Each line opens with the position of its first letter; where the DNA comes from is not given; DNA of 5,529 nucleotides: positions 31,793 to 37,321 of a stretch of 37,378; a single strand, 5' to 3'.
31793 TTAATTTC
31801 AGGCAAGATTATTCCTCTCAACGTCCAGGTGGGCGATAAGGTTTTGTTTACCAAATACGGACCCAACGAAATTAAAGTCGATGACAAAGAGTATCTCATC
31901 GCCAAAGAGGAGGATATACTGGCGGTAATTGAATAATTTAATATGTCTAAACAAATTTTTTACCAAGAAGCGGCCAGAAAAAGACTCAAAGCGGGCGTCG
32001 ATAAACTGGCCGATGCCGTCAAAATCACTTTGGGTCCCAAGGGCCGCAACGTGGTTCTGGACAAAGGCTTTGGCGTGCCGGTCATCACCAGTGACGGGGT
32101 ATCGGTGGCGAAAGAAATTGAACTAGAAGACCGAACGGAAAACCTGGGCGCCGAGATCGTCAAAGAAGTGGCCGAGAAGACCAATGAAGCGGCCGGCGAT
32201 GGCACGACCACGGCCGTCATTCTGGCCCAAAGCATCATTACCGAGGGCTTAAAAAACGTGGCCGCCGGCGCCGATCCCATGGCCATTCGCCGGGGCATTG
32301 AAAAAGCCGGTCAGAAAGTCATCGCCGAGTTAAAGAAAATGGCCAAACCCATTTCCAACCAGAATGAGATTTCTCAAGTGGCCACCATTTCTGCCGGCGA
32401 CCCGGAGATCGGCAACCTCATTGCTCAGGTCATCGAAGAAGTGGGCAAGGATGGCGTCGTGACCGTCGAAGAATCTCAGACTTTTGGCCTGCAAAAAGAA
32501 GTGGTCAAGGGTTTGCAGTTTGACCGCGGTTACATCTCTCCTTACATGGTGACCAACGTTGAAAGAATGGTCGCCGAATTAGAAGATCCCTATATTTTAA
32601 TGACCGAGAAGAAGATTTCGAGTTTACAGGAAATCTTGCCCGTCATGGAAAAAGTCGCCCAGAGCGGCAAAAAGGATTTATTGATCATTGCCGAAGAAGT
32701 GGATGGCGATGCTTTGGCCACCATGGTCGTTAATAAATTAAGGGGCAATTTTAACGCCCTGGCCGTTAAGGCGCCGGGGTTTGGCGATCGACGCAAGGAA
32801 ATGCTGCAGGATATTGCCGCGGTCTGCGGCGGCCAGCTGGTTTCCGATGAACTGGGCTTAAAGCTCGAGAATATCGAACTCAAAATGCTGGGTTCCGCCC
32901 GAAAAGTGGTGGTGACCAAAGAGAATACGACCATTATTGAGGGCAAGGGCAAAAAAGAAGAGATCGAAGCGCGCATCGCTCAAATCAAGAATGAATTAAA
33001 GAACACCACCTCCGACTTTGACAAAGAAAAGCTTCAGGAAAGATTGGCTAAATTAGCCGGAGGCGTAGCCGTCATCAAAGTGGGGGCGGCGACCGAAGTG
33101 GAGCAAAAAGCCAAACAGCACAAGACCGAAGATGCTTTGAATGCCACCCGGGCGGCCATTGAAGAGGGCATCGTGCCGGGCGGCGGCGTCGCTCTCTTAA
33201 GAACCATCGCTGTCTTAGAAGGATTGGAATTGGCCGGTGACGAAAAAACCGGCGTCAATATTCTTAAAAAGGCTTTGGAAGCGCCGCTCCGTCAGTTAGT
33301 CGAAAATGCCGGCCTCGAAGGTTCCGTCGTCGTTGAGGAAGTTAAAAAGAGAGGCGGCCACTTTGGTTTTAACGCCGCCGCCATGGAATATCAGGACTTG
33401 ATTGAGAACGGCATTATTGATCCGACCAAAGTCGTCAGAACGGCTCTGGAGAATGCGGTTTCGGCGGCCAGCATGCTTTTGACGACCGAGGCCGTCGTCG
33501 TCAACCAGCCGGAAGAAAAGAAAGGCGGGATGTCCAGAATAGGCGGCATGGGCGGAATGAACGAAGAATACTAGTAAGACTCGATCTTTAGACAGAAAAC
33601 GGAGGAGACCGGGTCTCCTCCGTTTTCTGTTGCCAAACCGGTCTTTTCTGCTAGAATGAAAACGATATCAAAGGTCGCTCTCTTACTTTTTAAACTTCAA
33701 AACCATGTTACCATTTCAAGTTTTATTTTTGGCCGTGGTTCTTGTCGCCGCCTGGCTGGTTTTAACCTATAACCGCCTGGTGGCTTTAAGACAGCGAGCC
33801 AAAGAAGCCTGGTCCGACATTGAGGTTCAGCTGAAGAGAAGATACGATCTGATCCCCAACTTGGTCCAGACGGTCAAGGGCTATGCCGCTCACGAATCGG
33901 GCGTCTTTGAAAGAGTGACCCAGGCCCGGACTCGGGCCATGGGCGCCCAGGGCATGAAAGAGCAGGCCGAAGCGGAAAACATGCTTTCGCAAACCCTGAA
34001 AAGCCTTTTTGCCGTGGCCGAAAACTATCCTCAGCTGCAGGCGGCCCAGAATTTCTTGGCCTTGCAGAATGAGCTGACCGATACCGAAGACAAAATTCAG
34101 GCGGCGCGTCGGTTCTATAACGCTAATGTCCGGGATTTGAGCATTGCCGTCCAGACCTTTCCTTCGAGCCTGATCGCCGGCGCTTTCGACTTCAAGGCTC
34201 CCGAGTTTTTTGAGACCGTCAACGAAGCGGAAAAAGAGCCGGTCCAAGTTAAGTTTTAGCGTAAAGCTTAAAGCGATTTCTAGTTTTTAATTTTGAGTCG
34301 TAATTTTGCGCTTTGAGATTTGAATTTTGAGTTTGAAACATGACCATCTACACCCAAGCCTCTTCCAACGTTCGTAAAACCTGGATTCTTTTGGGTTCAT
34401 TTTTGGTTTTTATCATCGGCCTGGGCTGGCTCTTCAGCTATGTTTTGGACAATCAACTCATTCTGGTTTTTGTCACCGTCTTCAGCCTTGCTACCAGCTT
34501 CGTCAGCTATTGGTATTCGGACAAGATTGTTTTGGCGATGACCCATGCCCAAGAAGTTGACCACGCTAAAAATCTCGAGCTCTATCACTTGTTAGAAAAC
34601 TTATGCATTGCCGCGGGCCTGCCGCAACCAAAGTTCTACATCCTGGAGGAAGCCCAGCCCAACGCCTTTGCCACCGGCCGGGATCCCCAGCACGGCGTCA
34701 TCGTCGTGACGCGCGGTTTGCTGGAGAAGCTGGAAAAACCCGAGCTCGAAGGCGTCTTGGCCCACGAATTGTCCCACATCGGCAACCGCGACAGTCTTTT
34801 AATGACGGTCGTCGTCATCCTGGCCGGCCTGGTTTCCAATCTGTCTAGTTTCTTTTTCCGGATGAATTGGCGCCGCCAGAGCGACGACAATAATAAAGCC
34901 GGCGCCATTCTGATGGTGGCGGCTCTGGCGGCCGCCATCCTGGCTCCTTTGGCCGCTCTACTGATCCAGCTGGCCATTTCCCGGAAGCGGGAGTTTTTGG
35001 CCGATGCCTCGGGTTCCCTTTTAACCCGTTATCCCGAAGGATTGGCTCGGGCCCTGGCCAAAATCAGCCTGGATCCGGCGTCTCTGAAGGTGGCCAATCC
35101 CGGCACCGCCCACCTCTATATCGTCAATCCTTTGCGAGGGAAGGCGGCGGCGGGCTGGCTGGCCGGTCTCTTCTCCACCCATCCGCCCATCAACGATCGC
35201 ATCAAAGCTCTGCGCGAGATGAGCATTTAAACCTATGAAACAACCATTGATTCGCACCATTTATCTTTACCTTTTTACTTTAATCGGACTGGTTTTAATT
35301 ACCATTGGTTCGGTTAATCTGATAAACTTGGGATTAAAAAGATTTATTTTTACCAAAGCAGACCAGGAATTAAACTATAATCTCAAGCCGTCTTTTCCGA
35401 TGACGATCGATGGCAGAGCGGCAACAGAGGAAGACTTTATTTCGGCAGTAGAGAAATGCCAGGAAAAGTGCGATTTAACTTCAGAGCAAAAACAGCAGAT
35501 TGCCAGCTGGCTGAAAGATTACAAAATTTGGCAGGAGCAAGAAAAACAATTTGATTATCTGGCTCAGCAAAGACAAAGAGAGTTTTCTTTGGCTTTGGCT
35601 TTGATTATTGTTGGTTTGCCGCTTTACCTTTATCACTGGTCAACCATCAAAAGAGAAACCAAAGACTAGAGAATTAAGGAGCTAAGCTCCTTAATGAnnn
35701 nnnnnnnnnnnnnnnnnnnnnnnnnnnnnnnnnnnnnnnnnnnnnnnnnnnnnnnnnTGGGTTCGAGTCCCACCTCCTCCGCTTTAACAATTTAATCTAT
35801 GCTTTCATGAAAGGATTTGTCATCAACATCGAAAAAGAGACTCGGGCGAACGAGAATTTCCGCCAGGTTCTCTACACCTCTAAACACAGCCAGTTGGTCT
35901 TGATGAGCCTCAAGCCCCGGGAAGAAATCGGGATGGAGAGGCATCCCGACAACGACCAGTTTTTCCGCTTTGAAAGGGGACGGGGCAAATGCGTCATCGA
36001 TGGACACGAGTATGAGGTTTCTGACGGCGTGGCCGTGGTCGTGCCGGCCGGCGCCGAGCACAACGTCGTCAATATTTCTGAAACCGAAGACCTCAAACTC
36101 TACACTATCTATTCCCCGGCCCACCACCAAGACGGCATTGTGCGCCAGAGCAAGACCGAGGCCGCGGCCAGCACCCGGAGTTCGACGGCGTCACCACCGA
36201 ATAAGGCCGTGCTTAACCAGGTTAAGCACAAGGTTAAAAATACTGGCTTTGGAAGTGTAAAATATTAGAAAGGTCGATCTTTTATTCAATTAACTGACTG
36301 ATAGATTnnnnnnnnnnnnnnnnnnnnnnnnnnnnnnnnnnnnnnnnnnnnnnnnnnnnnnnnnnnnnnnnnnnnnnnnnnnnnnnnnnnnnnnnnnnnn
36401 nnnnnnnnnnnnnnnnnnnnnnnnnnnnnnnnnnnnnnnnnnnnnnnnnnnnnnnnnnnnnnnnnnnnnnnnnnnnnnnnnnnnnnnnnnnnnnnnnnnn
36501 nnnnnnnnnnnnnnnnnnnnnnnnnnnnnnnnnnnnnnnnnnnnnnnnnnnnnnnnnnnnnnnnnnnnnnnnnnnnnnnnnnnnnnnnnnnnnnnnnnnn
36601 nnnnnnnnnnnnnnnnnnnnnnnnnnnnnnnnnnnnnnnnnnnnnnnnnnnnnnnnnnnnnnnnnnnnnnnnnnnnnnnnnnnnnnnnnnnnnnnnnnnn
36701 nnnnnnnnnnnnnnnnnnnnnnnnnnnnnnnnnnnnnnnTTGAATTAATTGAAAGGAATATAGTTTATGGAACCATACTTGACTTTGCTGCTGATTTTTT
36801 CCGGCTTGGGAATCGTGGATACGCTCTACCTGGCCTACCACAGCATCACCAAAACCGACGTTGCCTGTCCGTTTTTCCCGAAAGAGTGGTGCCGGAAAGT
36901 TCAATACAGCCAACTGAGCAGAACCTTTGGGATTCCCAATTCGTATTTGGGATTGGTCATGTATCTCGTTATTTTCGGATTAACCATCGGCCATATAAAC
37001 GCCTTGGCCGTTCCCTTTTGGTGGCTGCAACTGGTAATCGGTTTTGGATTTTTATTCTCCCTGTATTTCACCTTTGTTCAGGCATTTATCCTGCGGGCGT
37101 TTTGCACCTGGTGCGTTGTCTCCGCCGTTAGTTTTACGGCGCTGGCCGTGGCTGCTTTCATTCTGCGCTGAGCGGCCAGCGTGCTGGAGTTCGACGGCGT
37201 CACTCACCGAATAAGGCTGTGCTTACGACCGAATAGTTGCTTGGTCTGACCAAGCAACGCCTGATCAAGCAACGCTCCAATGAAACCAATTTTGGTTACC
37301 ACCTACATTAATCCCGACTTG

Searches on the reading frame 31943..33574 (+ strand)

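Call 79: search_protein_families(library=pfam, proteins=[window:31943-33574:+], max_evalue=0.001)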
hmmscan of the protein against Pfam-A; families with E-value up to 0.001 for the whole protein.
window:31943-33574:+ (543 aa): 1 family
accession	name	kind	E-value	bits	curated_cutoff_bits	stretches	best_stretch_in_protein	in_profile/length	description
PF00118.29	Cpn60_TCP1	-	6.9e-75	253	34.3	1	22-522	1-489/490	TCP-1/cpn60 chaperonin family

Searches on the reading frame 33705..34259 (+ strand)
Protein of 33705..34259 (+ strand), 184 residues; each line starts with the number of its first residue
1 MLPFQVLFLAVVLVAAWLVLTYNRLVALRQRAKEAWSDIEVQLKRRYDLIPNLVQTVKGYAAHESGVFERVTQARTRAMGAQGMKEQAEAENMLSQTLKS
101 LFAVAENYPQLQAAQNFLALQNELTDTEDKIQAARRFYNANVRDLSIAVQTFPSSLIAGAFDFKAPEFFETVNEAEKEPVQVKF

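Call 79: search_protein_families(library=pfam, proteins=[window:33705-34259:+], max_evalue=0.001)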
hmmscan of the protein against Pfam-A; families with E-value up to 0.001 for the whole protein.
window:33705-34259:+ (184 aa): 1 family
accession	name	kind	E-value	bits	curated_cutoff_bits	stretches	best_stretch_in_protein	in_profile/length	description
PF04011.17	LemA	-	5.7e-59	198.6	26.2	1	35-184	1-149/149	LemA family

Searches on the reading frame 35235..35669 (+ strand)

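Call 79: search_protein_families(library=pfam, proteins=[window:35235-35669:+], max_evalue=0.001)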
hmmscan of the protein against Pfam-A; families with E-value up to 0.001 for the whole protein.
window:35235-35669:+ (144 aa): 1 family
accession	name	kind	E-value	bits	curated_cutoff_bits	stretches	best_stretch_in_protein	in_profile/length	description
PF18920.5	DUF5671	-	1.2e-08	35.3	28.4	1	111-140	40-68/132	Domain of unknown function (DUF5671)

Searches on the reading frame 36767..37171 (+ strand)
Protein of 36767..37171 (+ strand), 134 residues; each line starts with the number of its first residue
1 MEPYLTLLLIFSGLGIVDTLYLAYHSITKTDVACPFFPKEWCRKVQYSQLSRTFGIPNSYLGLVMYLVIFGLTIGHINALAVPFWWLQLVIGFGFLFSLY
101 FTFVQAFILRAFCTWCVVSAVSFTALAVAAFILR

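Call 79: search_protein_families(library=pfam, proteins=[window:36767-37171:+], max_evalue=0.001)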
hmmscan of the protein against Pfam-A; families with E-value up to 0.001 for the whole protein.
window:36767-37171:+ (134 aa): 1 family
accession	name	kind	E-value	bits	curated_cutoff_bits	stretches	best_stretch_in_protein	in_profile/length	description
PF07884.19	VKOR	-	9e-22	78.1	27.5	1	7-130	2-133/134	Vitamin K epoxide reductase family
